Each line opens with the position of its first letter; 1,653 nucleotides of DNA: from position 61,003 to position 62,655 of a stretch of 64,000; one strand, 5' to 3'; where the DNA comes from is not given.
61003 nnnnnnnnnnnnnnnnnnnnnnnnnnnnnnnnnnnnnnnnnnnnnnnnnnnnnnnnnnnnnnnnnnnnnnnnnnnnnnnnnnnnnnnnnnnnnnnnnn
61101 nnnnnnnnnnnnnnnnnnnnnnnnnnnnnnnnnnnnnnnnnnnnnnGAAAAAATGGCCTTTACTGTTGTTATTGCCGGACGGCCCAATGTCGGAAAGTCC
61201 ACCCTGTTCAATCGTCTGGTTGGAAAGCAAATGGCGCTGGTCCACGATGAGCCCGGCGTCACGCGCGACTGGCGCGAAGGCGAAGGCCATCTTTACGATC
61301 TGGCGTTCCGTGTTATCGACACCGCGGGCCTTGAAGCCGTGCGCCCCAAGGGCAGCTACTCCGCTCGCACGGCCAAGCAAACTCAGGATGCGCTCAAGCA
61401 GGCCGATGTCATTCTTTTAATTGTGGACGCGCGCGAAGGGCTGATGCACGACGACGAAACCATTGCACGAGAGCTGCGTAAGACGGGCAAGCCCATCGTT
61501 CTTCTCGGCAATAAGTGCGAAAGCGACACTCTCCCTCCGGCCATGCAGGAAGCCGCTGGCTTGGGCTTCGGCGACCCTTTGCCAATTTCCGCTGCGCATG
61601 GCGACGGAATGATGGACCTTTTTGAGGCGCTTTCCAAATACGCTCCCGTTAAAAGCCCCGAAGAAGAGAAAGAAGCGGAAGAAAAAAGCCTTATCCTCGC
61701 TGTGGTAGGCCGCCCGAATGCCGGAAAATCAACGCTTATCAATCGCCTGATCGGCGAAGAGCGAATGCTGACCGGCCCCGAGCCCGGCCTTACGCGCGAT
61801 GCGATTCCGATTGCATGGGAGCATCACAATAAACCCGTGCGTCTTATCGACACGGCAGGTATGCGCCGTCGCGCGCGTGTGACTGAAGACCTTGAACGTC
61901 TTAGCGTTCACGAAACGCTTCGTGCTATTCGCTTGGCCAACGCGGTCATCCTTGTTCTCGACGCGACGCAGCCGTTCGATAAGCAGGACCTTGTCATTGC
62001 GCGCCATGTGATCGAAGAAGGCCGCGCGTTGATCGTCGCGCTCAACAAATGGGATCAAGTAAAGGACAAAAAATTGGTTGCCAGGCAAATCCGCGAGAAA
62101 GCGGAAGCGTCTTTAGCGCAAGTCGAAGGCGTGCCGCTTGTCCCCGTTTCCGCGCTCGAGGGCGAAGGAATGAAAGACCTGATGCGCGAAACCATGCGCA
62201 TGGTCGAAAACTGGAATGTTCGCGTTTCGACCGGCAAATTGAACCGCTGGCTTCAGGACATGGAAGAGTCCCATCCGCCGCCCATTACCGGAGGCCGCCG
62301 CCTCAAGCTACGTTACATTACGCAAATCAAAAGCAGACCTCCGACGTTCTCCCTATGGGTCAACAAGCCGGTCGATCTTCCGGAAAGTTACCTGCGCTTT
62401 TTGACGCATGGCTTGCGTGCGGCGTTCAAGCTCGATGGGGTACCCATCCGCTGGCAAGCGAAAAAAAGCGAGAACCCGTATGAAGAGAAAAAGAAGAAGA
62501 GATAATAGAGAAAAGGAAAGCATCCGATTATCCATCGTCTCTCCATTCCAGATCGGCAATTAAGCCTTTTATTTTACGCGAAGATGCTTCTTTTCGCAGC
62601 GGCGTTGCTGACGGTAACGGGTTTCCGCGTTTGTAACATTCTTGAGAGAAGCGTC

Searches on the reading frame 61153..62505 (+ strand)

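Call 53: search_protein_families(library=pfam, proteins=[window:61153-62505:+], max_evalue=0.00001)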
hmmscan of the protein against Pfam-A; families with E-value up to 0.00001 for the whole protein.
window:61153-62505:+ (450 aa): 11 families
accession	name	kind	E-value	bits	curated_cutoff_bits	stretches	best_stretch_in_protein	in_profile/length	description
PF01926.29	MMR_HSR1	-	9.2e-53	177.6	21.9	2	4-121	1-113/113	50S ribosome-binding GTPase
PF14714.11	KH_dom-like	-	3.8e-30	104.4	27.3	1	357-436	1-80/81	KH-domain-like of EngA bacterial GTPase enzymes, C-terminal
PF02421.24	FeoB_N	-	5.9e-30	104.3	27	2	182-346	3-155/156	Ferrous iron transport protein B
PF00009.33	GTP_EFTU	-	1.6e-27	96.7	26.5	2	179-352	3-187/188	Elongation factor Tu GTP binding domain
PF00350.29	Dynamin_N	-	1.2e-18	68.1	27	0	182-220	1-38/168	Dynamin family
PF04548.22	AIG1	-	5.3e-12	45.9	27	0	4-110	2-109/212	AIG1 family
PF03193.22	RsgA_GTPase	-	2.8e-10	40.7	30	0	4-29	108-133/174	RsgA GTPase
PF00071.28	Ras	-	2.4e-09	37.4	21.6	0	5-125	2-117/162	Ras family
PF08477.19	Roc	-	1.4e-07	32.2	27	0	5-122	2-118/119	Ras of Complex, Roc, domain of DAPkinase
PF00025.27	Arf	-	2.8e-06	27.3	22.3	0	177-345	12-168/174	ADP-ribosylation factor family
PF13401.12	AAA_22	-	3.2e-06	27.9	27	0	5-110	8-106/130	AAA domain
